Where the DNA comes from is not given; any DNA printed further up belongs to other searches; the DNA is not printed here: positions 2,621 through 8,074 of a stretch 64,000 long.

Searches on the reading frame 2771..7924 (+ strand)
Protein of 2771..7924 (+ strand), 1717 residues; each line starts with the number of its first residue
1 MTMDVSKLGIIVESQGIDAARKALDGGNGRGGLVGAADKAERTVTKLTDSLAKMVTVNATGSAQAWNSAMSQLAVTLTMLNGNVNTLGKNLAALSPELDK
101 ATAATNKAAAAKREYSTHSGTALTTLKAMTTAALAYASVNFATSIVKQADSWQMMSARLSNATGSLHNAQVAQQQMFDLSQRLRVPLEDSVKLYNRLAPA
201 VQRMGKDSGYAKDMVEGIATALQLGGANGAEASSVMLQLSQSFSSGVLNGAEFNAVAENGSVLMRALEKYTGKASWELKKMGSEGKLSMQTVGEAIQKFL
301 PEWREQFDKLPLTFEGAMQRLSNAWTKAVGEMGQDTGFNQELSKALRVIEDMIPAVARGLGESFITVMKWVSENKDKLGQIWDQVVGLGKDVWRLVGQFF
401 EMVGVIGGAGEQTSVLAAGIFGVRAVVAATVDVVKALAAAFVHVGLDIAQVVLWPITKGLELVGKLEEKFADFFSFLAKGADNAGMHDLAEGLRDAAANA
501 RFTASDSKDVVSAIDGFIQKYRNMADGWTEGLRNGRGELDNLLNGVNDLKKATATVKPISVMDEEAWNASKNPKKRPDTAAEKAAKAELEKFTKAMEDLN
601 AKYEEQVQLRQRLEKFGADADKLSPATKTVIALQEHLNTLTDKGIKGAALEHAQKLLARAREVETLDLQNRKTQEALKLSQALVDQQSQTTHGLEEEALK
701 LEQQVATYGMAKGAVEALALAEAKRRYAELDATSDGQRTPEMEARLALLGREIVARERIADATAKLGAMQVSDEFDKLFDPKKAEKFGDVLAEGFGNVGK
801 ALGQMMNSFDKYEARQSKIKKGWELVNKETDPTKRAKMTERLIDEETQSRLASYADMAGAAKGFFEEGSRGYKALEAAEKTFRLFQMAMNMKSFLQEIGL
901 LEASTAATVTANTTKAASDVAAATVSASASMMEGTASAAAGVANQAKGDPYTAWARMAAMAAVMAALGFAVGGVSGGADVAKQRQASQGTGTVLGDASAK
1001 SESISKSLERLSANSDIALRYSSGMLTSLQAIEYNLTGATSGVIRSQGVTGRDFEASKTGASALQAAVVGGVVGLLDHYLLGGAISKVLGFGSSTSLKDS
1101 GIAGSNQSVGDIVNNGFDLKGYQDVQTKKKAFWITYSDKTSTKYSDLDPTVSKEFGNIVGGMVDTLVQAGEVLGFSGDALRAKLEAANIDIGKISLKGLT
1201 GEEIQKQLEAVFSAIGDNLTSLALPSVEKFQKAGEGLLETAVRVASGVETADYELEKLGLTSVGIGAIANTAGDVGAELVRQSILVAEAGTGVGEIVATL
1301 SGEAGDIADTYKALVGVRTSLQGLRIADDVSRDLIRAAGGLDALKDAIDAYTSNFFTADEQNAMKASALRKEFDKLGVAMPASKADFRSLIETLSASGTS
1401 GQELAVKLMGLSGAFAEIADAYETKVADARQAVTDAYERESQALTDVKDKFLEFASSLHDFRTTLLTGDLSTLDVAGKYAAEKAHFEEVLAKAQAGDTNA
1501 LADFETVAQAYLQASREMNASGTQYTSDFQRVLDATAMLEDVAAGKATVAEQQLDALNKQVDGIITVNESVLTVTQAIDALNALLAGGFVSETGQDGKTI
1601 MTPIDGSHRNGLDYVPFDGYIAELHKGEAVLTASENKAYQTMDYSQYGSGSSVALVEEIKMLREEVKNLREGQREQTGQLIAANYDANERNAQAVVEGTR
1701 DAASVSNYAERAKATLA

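Call 53: search_protein_families(library=phrogs, proteins=[window:2771-7924:+], max_evalue=0.00001)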
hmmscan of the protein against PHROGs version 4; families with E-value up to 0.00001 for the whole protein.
window:2771-7924:+ (1717 aa): 18 families
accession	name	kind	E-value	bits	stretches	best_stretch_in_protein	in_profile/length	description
phrog_7740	-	tail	7.9e-82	276.4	3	100-358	35-300/2151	tail length tape measure protein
phrog_339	-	tail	1e-59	203.8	1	85-412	32-310/1123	tail length tape measure protein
phrog_8010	-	tail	2e-52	179.3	1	49-360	167-491/1543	tail length tape measure protein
phrog_3519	-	tail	7.8e-51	174.7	1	62-367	41-304/959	tail length tape measure protein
phrog_3336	-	tail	2.7e-48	166.3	1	109-381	51-301/1051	tail length tape measure protein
phrog_2335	-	tail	2.5e-47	162.6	1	56-827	393-1220/1536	tail length tape measure protein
phrog_1107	-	tail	9.9e-43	147.3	1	89-360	151-415/1252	tail length tape measure protein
phrog_12706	-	tail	1.8e-37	130.1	1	45-366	141-443/1244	tail length tape measure protein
phrog_24709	-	tail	1.8e-35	123.5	1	458-1261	21-821/1069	tail length tape measure protein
phrog_27190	-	tail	2.2e-30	106.4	1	49-408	17-378/1015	tail length tape measure protein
phrog_1068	-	tail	3e-26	93.4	1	60-457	22-439/706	tail length tape measure protein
phrog_17300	-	tail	2.6e-24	86.7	1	91-368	16-299/900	tail length tape measure protein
phrog_25966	-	tail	5.9e-24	84.7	2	1312-1455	1097-1239/1651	tail length tape measure protein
phrog_31452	-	tail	1.1e-22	81.1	1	111-359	25-269/814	tail length tape measure protein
phrog_16889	-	tail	8.2e-22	78.7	1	82-366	21-302/470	tail length tape measure protein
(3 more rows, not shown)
